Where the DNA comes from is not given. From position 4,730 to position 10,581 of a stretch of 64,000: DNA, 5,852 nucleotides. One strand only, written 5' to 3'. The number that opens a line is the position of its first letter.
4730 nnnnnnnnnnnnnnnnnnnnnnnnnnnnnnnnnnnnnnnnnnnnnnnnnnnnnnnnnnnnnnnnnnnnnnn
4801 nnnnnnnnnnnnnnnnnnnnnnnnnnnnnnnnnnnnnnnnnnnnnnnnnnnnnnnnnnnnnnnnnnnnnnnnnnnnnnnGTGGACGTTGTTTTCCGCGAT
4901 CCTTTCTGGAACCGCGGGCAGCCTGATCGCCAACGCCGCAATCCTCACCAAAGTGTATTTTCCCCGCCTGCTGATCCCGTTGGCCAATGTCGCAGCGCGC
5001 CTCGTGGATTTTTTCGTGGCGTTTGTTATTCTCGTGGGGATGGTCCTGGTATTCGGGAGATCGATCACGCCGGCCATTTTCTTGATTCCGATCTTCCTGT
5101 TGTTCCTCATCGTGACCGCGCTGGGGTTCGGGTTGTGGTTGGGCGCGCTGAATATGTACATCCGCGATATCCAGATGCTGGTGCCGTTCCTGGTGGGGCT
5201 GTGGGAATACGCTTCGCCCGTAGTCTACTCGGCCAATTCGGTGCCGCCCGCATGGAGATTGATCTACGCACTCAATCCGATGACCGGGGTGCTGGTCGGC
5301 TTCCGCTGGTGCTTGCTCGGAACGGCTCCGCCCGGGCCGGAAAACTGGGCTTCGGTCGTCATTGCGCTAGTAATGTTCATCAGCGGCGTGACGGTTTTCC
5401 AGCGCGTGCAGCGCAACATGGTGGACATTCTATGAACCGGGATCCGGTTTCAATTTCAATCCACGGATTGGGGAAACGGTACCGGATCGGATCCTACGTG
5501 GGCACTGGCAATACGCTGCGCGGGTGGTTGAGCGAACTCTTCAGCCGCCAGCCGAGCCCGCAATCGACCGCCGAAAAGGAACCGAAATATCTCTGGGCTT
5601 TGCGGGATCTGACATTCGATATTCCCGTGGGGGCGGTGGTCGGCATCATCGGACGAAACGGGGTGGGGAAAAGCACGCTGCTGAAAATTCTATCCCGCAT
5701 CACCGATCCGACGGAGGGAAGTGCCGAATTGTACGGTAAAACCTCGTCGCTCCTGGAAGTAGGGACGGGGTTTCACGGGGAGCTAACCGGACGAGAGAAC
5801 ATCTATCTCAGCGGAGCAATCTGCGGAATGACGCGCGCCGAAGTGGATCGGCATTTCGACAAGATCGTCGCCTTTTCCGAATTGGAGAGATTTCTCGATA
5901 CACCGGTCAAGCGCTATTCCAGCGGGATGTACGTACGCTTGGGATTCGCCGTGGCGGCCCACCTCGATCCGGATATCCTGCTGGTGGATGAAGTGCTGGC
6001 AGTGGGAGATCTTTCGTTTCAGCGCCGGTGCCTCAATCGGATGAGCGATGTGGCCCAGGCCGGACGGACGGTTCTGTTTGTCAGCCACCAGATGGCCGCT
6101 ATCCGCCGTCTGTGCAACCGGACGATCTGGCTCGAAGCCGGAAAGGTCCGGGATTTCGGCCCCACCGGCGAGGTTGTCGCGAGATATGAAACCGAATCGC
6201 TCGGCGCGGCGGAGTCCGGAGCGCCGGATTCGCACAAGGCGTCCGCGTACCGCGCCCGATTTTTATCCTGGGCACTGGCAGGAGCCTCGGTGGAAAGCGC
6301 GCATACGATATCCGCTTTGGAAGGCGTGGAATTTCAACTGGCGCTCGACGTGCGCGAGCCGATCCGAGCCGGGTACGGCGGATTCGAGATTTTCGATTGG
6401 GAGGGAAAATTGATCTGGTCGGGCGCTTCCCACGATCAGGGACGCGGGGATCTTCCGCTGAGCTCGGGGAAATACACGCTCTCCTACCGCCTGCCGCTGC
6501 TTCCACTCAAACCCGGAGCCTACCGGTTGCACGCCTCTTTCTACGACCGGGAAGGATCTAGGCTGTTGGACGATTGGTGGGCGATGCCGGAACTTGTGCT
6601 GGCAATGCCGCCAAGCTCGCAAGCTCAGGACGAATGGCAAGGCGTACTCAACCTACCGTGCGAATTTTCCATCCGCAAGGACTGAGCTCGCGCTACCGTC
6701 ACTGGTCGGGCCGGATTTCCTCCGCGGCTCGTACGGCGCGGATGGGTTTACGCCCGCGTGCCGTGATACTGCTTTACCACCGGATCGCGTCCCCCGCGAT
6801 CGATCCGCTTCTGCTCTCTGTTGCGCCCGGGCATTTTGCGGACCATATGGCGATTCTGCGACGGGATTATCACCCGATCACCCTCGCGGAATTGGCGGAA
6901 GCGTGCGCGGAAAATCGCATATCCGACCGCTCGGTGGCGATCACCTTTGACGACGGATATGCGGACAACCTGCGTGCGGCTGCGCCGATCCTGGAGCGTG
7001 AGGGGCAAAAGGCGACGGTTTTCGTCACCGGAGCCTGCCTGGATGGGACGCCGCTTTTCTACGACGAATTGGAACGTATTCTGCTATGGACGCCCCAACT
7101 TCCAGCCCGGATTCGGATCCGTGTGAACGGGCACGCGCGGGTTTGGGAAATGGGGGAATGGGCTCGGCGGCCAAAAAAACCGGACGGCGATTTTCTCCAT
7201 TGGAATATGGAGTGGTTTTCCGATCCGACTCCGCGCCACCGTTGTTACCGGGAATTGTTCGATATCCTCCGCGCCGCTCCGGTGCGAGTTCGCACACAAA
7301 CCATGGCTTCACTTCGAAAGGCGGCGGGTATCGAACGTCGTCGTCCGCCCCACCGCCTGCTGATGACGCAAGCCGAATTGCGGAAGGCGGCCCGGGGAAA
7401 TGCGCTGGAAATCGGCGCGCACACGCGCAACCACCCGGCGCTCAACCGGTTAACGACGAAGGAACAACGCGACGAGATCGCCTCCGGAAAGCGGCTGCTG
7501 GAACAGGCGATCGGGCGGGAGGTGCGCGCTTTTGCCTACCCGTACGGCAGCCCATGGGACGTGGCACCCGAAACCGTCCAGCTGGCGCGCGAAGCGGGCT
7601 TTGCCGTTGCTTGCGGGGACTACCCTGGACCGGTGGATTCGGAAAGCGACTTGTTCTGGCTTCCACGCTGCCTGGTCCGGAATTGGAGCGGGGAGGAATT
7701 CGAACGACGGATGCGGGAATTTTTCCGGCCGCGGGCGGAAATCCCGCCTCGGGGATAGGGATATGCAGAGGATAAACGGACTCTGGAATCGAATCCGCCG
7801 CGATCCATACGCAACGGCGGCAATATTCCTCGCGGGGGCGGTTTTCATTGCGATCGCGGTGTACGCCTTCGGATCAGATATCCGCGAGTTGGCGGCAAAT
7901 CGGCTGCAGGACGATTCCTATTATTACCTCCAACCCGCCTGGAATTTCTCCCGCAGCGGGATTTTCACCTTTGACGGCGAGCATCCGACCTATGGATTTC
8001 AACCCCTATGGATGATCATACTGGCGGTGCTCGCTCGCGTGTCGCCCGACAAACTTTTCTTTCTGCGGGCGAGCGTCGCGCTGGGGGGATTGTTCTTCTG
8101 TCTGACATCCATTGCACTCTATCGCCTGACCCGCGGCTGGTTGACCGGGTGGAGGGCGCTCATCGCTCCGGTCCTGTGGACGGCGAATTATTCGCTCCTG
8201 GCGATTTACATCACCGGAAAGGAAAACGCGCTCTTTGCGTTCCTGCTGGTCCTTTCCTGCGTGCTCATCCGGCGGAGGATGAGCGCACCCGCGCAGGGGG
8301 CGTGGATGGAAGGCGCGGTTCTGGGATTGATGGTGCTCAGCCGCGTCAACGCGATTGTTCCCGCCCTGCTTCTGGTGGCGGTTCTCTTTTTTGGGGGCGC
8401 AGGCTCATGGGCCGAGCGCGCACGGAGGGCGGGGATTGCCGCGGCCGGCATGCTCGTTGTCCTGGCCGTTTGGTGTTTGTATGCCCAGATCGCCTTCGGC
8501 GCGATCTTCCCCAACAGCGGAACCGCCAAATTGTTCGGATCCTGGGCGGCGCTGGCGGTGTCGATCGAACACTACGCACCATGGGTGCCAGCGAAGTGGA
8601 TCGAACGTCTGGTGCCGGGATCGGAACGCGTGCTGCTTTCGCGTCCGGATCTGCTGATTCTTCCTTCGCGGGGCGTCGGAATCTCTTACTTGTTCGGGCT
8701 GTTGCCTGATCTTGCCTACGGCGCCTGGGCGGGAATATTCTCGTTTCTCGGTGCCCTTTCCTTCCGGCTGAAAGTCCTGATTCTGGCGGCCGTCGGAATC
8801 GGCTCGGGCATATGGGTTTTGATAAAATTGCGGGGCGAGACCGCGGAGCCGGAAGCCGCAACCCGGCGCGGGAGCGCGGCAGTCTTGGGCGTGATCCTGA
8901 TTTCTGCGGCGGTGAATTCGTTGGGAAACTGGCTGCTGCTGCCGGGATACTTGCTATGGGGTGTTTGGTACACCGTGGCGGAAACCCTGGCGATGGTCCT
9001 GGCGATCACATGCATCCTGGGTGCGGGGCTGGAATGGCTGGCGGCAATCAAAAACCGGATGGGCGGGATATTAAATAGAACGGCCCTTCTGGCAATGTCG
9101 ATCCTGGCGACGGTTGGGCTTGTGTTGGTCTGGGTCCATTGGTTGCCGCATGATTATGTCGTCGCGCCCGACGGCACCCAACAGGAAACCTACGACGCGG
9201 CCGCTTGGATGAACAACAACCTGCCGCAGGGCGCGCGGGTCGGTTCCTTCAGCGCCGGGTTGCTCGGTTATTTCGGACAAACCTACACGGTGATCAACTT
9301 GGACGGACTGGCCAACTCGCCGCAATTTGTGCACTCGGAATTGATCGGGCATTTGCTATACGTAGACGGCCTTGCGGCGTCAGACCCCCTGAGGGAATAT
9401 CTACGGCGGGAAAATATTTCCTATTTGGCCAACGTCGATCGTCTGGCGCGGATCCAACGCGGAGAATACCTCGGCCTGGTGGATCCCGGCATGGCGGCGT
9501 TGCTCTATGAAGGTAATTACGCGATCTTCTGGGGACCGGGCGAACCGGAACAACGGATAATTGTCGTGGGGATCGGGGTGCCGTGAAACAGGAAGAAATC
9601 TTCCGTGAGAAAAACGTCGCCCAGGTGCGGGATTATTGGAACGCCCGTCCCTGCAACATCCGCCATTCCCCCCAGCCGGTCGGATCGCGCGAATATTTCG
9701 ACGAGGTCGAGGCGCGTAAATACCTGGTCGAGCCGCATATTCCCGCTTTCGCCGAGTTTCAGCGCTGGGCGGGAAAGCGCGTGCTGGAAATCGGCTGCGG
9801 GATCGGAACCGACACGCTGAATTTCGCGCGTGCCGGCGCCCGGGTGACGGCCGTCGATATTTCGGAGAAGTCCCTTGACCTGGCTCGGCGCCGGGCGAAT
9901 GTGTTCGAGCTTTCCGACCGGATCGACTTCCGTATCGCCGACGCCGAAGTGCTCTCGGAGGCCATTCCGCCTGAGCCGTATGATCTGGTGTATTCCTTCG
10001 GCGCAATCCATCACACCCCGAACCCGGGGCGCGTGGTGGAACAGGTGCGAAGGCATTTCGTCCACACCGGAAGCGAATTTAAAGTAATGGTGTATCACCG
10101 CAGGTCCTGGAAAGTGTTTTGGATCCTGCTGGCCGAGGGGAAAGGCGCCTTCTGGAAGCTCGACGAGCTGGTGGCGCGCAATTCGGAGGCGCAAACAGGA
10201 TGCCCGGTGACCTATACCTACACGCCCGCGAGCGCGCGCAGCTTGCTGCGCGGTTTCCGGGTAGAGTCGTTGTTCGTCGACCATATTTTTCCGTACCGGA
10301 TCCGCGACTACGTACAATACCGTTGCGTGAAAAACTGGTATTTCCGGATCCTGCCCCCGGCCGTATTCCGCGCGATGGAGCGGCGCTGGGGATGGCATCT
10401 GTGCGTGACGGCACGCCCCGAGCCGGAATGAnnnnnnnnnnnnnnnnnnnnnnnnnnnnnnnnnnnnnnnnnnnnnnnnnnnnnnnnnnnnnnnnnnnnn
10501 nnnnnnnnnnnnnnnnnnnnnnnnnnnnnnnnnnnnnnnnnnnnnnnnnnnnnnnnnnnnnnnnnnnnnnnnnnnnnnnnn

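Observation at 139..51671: A ~51-kb unidirectional glycan-assembly supercluster pairs a Wzm/Wzt ABC exporter with eight GT-C-like polytopic membrane proteins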

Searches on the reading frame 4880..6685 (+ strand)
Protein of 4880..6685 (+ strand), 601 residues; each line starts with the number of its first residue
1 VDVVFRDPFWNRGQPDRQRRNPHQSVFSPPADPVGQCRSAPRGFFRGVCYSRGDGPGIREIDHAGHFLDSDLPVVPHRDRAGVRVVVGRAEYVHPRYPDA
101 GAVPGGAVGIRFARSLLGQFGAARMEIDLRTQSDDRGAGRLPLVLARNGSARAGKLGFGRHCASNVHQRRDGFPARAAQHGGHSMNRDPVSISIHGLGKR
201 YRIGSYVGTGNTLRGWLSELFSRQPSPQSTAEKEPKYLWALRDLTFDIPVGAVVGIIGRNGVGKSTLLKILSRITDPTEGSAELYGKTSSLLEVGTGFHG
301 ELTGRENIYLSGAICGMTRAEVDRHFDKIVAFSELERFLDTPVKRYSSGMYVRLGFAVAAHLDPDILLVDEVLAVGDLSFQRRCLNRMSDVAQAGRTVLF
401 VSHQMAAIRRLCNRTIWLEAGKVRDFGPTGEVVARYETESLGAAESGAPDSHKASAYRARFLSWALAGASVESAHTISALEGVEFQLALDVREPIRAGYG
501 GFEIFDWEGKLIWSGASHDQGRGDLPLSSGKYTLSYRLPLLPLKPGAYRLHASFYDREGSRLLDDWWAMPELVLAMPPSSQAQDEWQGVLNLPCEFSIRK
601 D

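Call 4: search_protein_families(library=pfam, proteins=[window:4880-6685:+], max_evalue=0.01)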
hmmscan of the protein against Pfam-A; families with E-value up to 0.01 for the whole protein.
window:4880-6685:+ (601 aa): 3 families
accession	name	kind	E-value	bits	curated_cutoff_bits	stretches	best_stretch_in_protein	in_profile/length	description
PF00005.33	ABC_tran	-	6.2e-19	69.4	25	1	241-372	1-135/137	ABC transporter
PF13304.12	AAA_21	-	6.3e-06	26.9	27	1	254-276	2-24/304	AAA domain, putative AbiEii toxin, Type IV TA system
PF14524.12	Wzt_C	-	2.8e-05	24.6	30.4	1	455-560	6-111/143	Wzt C-terminal domain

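Call 20: search_protein_families(library=ncbifam, proteins=[window:4880-6685:+], max_evalue=0.001)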
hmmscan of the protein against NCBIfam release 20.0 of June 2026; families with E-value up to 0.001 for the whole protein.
window:4880-6685:+ (601 aa): 177 families (the best 25 are shown)
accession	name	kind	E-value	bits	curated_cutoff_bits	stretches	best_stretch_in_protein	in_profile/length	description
NF010065.0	PRK13545.1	equivalog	3.6e-60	204.2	538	1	232-437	31-235/549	teichoic acids export protein ATP-binding subunit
NF010066.0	PRK13546.1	equivalog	3.2e-52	177.5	320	1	233-438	32-236/264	teichoic acids export ABC transporter ATP-binding subunit TagH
NF050108.1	galactan_ABC_ATP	equivalog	6.4e-52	176.2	400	1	232-439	36-243/244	galactan export ABC transporter ATP-binding subunit Wzt/RfbE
TIGR01188.1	drrA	subfamily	7.6e-29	101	312.45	1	239-442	7-221/302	daunorubicin resistance ABC transporter, ATP-binding protein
NF010060.0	PRK13537.1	equivalog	7.2e-22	77.7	521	1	241-422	31-223/314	nodulation factor ABC transporter ATP-binding protein NodI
NF010059.0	PRK13536.1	equivalog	3.5e-21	75.3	549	1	241-422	59-251/342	nodulation factor ABC transporter ATP-binding protein NodI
TIGR04521.1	ECF_ATPase_2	equivalog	5.6e-21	74.9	330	2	307-437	105-237/279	energy-coupling factor transporter ATPase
TIGR01288.1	nodI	equivalog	1.3e-20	73.6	424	1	242-422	21-212/303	nodulation factor ABC transporter ATP-binding protein NodI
NF033858.1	ABC2_perm_RbbA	equivalog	3.5e-20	71.5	1050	1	240-444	281-496/909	ribosome-associated ATPase/putative transporter RbbA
TIGR02142.1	modC_ABC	equivalog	6.4e-20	71.7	285.05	2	316-441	99-228/353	molybdenum ABC transporter ATP-binding protein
NF008409.0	PRK11231.1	equivalog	5.3e-19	68.6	375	2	324-434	117-227/255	Fe(3+) dicitrate ABC transporter ATP-binding protein FecE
TIGR03873.1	F420-0_ABC_ATP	hypoth_equivalog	6e-19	68.3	372.4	2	324-435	116-227/256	putative F420-0 ABC transporter ATP-binding protein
NF008355.0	PRK11144.1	equivalog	4.4e-18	65.4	434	1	316-434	100-218/353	molybdenum ABC transporter ATP-binding protein ModC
NF010068.0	PRK13548.1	equivalog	4.5e-18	65.3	261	2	241-289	21-69/261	heme ABC transporter ATP-binding protein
TIGR02673.1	FtsE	equivalog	5.4e-18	65.4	264.85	2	302-422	94-214/214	cell division ATP-binding protein FtsE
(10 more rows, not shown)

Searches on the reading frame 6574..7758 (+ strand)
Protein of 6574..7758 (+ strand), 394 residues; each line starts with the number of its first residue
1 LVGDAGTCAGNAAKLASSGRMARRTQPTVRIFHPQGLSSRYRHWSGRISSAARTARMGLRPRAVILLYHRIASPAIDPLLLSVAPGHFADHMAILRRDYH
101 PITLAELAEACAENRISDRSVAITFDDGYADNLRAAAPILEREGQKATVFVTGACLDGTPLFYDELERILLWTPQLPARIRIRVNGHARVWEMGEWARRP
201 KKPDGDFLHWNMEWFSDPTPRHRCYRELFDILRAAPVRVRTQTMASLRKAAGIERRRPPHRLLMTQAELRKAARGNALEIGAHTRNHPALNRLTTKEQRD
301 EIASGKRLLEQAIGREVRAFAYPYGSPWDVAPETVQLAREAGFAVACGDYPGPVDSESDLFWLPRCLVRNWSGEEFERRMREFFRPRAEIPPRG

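Call 4: search_protein_families(library=pfam, proteins=[window:6574-7758:+], max_evalue=0.01)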
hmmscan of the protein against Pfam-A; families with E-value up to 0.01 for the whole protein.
window:6574-7758:+ (394 aa): 1 family
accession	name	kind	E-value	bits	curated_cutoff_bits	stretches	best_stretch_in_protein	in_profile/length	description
PF01522.26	Polysacc_deac_1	-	7.6e-24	84.5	23.1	2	256-345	47-123/124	Polysaccharide deacetylase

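Call 72: search_protein_families(library=ncbifam, proteins=[window:6634-7758:+], max_evalue=0.00001)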
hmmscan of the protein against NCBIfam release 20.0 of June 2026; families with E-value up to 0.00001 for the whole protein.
window:6634-7758:+ (374 aa): 9 families
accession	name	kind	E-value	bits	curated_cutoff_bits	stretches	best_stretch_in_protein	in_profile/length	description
TIGR03938.2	deacetyl_PgaB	equivalog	4.8e-13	48.3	321.9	1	44-129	4-94/621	poly-beta-1,6-N-acetyl-D-glucosamine N-deacetylase PgaB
NF011177.0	PRK14582.1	equivalog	4.3e-10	38.5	923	1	43-133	49-141/671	poly-beta-1,6-N-acetyl-D-glucosamine N-deacetylase PgaB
NF011176.0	PRK14581.1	equivalog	1.2e-09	36.9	1091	0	42-137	48-145/673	poly-beta-1,6-N-acetyl-D-glucosamine N-deacetylase PgaB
TIGR02764.1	spore_ybaN_pdaB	equivalog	3.2e-09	36.8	237.4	0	247-325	48-123/191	polysaccharide deacetylase family sporulation protein PdaB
TIGR03933.1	PIA_icaB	equivalog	1.2e-08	34.8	248.35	0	258-355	134-236/245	intercellular adhesin biosynthesis polysaccharide N-deacetylase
TIGR02873.1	spore_ylxY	hypoth_equivalog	1.9e-08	33.9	391.5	1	248-309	128-189/268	probable sporulation protein, polysaccharide deacetylase family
NF045820.1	PgAcgDacpgdA_Strep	equivalog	5e-07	28.9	800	0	248-307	311-370/463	peptidoglycan-N-acetylglucosamine deacetylase PgdA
NF050820.1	PolSacchBiosHfsH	equivalog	1.4e-06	28.2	400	0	231-349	68-181/249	oligosaccharide deacetylase HfsH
NF045821.1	PgAcgDacpgdA1_Bac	equivalog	4e-06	25.9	400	0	259-306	142-189/282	peptidoglycan-N-acetylglucosamine deacetylase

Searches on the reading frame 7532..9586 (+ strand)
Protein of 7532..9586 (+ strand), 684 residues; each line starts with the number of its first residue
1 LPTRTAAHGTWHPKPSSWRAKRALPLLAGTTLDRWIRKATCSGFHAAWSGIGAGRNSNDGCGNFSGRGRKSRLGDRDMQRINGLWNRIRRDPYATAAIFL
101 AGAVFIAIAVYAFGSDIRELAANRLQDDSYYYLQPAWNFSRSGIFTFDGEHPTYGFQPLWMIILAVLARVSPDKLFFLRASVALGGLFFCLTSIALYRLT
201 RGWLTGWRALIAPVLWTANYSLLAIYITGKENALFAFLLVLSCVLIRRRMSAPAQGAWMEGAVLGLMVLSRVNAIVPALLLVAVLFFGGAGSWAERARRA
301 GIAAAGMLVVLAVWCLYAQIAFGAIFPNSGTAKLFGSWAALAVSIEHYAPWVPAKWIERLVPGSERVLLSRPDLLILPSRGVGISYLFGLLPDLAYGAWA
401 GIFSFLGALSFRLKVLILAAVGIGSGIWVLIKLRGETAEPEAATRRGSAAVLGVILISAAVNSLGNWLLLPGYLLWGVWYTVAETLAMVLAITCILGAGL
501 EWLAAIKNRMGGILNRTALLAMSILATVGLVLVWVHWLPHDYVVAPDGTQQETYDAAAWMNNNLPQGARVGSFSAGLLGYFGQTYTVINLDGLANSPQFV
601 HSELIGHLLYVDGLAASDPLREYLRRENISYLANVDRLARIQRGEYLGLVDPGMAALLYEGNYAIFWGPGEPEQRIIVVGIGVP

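Call 4: search_protein_families(library=pfam, proteins=[window:7532-9586:+], max_evalue=0.01)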
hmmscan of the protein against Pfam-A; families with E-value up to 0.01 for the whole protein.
window:7532-9586:+ (684 aa): 1 family
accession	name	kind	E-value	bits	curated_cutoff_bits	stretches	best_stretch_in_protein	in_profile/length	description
PF13231.12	PMT_2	-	0.00051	20.7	26.1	1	187-313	30-159/160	Dolichyl-phosphate-mannose-protein mannosyltransferase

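Call 11: search_protein_families(library=ncbifam, proteins=[window:7532-9586:+], max_evalue=0.1)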
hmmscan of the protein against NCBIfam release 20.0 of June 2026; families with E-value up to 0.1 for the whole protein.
window:7532-9586:+ (684 aa): 1 family
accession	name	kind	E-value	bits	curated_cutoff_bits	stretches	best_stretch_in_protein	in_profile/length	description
NF047440.1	LA3751_2_3_fam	subfamily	0.06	12.2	200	1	175-327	95-249/460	LA_3751/LA_3752 family putative glycosyltransferase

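Call 56: search_protein_families(library=pfam, max_evalue=0.1, proteins=[window:7763-9583:+])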
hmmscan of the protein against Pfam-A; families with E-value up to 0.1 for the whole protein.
seq(607 aa): 1 family
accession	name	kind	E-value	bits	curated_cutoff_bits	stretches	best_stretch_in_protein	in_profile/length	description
PF13231.12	PMT_2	-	0.00067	20.3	26.1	1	110-236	30-159/160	Dolichyl-phosphate-mannose-protein mannosyltransferase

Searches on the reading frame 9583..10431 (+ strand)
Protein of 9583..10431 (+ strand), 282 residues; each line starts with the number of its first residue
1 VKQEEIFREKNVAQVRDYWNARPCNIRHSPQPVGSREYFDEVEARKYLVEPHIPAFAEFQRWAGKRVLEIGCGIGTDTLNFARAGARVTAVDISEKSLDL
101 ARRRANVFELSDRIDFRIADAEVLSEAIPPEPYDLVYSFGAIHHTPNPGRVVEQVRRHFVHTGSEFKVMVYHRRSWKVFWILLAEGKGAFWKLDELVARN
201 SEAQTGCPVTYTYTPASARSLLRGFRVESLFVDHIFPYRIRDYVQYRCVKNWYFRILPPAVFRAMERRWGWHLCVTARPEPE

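Call 4: search_protein_families(library=pfam, proteins=[window:9583-10431:+], max_evalue=0.01)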
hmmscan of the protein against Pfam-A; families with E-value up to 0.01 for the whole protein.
window:9583-10431:+ (282 aa): 13 families
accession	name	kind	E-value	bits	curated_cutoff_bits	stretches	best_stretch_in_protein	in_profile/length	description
PF13649.12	Methyltransf_25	-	3.5e-18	66.5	27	1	67-159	1-93/97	Methyltransferase domain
PF08241.18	Methyltransf_11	-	1.6e-16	61.1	21.2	1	68-158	1-86/95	Methyltransferase domain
PF13847.12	Methyltransf_31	-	5.1e-16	59.1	27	1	64-159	4-101/145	Methyltransferase domain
PF08242.18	Methyltransf_12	-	6.9e-16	59.2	30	1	68-159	1-92/98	Methyltransferase domain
PF13489.12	Methyltransf_23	-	6.6e-14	52.4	27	1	55-160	15-109/164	Methyltransferase domain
PF02353.26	CMAS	-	5.3e-07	29.7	27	1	63-145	62-140/273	Mycolic acid cyclopropane synthetase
PF09445.16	Methyltransf_15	-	1.2e-06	28.6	22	1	65-123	2-60/165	RNA cap guanine-N2 methyltransferase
PF05175.20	MTS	-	0.00011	22.3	23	1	62-138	30-104/170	Methyltransferase small domain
PF05724.17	TPMT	-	0.0003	21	26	1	59-107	33-81/218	Thiopurine S-methyltransferase (TPMT)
PF01209.24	Ubie_methyltran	-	0.0015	18.4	20.1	1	63-169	47-152/233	ubiE/COQ5 methyltransferase family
PF03848.20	TehB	-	0.0027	17.6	20.4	1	65-120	32-86/193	Tellurite resistance protein TehB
PF01135.25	PCMT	-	0.005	17.1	20.3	1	62-147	72-157/210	Protein-L-isoaspartate(D-aspartate) O-methyltransferase (PCMT)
PF08003.17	Methyltransf_9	-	0.0086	15.5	23.8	0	62-163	114-213/315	Protein of unknown function (DUF1698)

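Call 72: search_protein_families(library=ncbifam, proteins=[window:9583-10431:+], max_evalue=0.00001)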
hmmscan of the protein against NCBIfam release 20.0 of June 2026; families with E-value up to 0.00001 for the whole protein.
window:9583-10431:+ (282 aa): 21 families
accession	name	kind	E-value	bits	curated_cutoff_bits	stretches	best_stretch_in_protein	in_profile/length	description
NF043040.1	corrin_prot_MT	hypoth_equivalog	6.5e-17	61.7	180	1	63-138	41-116/216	corrinoid protein-associated methyltransferase CpaM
TIGR02021.1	BchM-ChlM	equivalog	1.3e-13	50.9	158.9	1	61-147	52-133/218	magnesium protoporphyrin IX methyltransferase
TIGR01983.1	UbiG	equivalog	4.2e-13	49.1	102.95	1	60-167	46-151/228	bifunctional 2-polyprenyl-6-hydroxyphenol methylase/3-demethylubiquinol 3-O-methyltransferase UbiG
NF045649.1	2X_seleno_MduS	exception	6.8e-10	38.4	380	1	56-122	34-100/338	methyltransferase domain-containing selenoprotein MduS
NF041820.1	daptide_MTase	equivalog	2.1e-09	37.2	175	1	53-120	26-95/243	daptide-type RiPP biosynthesis methyltransferase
NF047649.1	MTase_UXPK_star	exception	2.4e-09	36.6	460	1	63-160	77-174/283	methyltransferase/UXPK-star double selenoprotein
NF053839.1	CPFASynBruc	equivalog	4.3e-09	35.8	600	1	62-144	173-251/410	cyclopropane fatty acid synthase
TIGR04290.1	meth_Rta_06860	hypoth_equivalog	4.8e-09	36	300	1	63-169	49-152/226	TIGR04290 family methyltransferase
NF045882.1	PLipidMtase_Leg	equivalog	3.2e-08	33.6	390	1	66-157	45-133/207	phospholipid N-methyltransferase PmtA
TIGR04345.1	ovoA_Cterm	equivalog_domain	3.3e-08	33.3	170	0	55-101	33-79/242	putative 4-mercaptohistidine N1-methyltransferase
TIGR02072.1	BioC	equivalog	3.5e-08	33.6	184.95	1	64-160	35-125/244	malonyl-ACP O-methyltransferase BioC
NF011529.0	PRK14968.1-3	equivalog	1.5e-07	31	162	1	63-120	34-90/198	putative methyltransferase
NF041537.1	ArsM_AhpD_UU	exception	3.1e-07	29.5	510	1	63-158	76-171/345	arsenite methyltransferase/AhpD domain selenoprotein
NF041536.1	ArsM_DUF2284_UU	exception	4.2e-07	28.7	575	1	63-160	76-173/459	arsenite methyltransferase/DUF2284 domain selenoprotein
NF040539.1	AST_met_ArsM_2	exception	5.6e-07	29.7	240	1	64-163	57-159/262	putative arsinothricin biosynthesis methyltransferase ArsM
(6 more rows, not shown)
